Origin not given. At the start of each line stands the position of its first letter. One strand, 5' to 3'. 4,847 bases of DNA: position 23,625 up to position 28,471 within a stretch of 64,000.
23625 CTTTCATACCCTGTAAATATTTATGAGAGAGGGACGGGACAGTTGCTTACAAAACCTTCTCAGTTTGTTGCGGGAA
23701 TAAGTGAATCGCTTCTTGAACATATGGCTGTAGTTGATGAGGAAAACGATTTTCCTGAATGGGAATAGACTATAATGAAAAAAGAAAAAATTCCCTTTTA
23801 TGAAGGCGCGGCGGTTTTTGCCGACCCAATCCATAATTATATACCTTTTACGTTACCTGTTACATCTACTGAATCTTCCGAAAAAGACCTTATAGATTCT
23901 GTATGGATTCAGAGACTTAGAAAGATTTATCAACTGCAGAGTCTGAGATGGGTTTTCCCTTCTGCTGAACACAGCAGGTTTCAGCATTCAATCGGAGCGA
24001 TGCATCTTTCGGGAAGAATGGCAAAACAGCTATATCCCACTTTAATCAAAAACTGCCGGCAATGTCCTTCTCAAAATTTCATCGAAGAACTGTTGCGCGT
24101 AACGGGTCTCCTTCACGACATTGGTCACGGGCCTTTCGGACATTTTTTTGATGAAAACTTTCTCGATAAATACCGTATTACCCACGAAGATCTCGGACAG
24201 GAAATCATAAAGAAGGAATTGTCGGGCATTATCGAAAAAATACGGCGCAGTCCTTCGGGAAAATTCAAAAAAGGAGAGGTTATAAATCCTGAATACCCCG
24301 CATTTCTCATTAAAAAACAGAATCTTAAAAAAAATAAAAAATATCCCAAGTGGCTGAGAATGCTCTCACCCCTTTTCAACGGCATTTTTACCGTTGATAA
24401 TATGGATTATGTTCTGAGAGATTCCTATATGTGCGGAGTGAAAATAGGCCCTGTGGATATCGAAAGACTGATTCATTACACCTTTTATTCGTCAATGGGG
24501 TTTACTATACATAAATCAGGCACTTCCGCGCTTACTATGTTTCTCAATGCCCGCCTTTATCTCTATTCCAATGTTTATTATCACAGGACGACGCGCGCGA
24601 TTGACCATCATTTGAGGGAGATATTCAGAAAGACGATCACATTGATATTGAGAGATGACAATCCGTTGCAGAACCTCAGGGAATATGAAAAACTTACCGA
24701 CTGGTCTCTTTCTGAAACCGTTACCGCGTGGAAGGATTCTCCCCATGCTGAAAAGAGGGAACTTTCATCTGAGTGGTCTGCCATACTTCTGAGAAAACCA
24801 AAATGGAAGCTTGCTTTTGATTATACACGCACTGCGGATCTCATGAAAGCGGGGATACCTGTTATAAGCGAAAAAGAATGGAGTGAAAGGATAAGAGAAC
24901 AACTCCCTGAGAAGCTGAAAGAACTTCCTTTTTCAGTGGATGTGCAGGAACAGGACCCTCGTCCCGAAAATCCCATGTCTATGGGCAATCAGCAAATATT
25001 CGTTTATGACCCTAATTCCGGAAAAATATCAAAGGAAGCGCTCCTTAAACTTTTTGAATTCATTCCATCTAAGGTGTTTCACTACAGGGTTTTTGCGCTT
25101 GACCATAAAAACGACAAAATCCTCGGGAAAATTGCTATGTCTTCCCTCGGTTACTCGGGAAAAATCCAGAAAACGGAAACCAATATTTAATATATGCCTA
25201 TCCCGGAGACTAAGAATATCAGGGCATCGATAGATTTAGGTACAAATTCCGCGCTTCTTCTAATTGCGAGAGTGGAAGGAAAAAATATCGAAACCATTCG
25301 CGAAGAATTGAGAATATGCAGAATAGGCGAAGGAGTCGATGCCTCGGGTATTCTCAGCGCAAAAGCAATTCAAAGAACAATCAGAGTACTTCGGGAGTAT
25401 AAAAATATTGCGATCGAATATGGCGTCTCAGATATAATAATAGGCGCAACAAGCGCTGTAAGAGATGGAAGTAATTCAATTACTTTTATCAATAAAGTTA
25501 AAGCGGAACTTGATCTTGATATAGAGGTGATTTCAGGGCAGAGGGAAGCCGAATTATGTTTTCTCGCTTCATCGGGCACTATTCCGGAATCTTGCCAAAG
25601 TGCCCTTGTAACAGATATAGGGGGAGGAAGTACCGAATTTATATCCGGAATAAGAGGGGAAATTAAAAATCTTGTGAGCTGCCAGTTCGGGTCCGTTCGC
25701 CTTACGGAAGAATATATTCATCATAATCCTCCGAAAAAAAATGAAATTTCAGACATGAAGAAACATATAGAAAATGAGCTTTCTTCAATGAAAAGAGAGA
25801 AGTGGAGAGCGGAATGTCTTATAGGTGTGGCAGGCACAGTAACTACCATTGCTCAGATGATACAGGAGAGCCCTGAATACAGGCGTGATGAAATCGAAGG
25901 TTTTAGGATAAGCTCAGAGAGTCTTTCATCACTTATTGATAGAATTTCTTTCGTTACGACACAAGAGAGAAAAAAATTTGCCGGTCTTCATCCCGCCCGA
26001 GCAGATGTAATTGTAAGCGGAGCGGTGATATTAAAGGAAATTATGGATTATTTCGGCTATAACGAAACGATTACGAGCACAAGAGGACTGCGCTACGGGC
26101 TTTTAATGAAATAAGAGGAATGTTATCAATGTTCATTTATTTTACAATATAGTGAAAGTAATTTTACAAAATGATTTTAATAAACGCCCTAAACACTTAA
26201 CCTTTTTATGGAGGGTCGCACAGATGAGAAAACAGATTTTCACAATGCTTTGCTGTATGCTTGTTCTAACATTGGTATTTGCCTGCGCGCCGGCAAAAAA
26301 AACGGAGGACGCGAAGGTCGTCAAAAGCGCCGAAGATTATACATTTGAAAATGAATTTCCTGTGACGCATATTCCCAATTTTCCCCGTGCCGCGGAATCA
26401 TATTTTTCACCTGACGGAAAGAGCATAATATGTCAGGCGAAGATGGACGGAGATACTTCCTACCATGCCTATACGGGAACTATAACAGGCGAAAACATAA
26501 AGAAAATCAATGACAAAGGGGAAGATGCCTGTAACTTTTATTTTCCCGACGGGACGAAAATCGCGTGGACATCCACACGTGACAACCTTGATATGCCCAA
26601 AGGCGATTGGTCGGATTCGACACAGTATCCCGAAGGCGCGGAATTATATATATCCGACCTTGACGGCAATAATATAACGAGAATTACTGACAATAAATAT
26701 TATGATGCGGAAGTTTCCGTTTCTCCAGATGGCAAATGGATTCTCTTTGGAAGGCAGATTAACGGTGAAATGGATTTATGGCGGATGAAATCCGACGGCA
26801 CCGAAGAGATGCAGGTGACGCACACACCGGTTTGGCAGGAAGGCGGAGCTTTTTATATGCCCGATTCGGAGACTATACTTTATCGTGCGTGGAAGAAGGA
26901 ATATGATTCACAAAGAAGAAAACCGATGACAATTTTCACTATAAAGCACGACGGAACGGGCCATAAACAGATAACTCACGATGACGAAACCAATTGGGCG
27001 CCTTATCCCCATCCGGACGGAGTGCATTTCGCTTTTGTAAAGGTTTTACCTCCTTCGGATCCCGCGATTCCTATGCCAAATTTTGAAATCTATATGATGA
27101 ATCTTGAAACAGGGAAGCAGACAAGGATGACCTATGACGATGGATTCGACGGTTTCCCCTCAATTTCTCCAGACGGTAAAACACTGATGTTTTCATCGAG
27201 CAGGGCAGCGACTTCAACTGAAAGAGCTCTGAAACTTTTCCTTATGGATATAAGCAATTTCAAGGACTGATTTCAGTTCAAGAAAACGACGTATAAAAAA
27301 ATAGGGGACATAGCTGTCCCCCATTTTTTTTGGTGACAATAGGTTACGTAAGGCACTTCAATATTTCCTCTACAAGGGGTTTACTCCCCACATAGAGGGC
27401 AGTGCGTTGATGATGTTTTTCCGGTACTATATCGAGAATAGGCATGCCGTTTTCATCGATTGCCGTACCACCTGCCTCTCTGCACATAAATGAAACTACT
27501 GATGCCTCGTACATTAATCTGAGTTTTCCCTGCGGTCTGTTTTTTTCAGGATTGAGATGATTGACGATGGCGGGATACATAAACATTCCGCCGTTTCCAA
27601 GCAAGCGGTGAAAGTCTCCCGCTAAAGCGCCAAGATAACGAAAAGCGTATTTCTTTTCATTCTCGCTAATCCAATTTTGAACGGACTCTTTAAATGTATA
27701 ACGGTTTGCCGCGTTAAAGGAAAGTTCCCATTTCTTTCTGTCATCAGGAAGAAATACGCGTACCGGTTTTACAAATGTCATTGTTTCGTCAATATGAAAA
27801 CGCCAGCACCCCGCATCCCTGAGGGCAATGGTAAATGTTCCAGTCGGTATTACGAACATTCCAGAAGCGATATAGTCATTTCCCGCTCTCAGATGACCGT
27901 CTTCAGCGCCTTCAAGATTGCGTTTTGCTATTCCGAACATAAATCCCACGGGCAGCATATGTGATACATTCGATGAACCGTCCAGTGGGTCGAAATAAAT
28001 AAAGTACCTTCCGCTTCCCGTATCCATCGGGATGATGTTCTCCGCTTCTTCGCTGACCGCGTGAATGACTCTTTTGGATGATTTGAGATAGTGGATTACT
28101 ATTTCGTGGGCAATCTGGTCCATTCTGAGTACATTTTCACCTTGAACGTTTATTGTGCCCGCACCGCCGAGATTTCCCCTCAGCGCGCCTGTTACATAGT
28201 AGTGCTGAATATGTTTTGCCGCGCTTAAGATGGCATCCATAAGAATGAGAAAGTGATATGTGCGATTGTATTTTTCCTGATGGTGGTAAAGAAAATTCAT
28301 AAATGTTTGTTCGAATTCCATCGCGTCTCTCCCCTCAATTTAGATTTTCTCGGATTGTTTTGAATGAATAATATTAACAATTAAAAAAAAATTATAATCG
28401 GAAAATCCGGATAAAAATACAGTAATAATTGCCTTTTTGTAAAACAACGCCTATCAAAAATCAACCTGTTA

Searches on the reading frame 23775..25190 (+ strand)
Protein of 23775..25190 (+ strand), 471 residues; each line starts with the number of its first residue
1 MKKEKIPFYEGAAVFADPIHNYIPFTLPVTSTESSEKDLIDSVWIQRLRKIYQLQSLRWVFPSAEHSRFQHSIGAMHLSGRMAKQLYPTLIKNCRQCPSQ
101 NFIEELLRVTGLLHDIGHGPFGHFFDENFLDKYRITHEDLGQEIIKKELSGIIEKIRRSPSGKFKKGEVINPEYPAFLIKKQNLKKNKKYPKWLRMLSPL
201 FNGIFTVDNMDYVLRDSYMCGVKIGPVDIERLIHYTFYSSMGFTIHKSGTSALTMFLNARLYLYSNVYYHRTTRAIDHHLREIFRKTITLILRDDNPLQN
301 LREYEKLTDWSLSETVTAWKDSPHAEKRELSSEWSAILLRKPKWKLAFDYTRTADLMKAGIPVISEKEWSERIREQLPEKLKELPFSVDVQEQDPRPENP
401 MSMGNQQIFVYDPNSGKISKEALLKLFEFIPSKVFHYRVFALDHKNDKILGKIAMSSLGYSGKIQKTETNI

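Call 23: search_protein_families(library=pfam, proteins=[window:23775-25190:+], max_evalue=0.001)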
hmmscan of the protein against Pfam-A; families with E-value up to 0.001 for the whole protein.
window:23775-25190:+ (471 aa): 2 families
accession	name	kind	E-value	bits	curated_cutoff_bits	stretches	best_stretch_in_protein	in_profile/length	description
PF01966.28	HD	-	9.6e-12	45.7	22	1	68-151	1-72/116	HD domain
PF19276.4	HD_assoc_2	-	1.7e-05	24.8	23.1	1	227-302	1-73/222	HD associated region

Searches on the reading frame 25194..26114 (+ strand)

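Call 25: search_protein_families(library=pfam, proteins=[window:25194-26114:+], max_evalue=0.00001)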
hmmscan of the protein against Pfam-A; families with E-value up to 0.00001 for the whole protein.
window:25194-26114:+ (306 aa): 1 family
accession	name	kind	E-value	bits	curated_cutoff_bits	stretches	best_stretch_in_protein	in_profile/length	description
PF02541.22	Ppx-GppA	-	3.2e-66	224.1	27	1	24-305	2-279/285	Ppx/GppA phosphatase family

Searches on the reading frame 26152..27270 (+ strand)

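Call 25: search_protein_families(library=pfam, proteins=[window:26152-27270:+], max_evalue=0.00001)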
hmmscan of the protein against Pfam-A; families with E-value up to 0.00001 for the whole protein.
window:26152-27270:+ (372 aa): 1 family
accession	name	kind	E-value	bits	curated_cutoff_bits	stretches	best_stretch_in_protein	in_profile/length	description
PF07676.18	PD40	-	1.5e-25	89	20.9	1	324-352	2-30/38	WD40-like Beta Propeller Repeat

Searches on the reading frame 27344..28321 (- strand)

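Call 25: search_protein_families(library=pfam, proteins=[window:27344-28321:-], max_evalue=0.00001)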
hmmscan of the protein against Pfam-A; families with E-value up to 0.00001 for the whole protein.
window:27344-28321:- (325 aa): 2 families
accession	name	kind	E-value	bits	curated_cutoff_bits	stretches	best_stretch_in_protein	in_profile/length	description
PF00316.25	FBPase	-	5.8e-30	104.8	34.8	1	6-180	2-182/191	Fructose-1-6-bisphosphatase, N-terminal domain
PF18913.5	FBPase_C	-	1.7e-27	96.2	27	1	199-324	7-126/127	Fructose-1-6-bisphosphatase, C-terminal domain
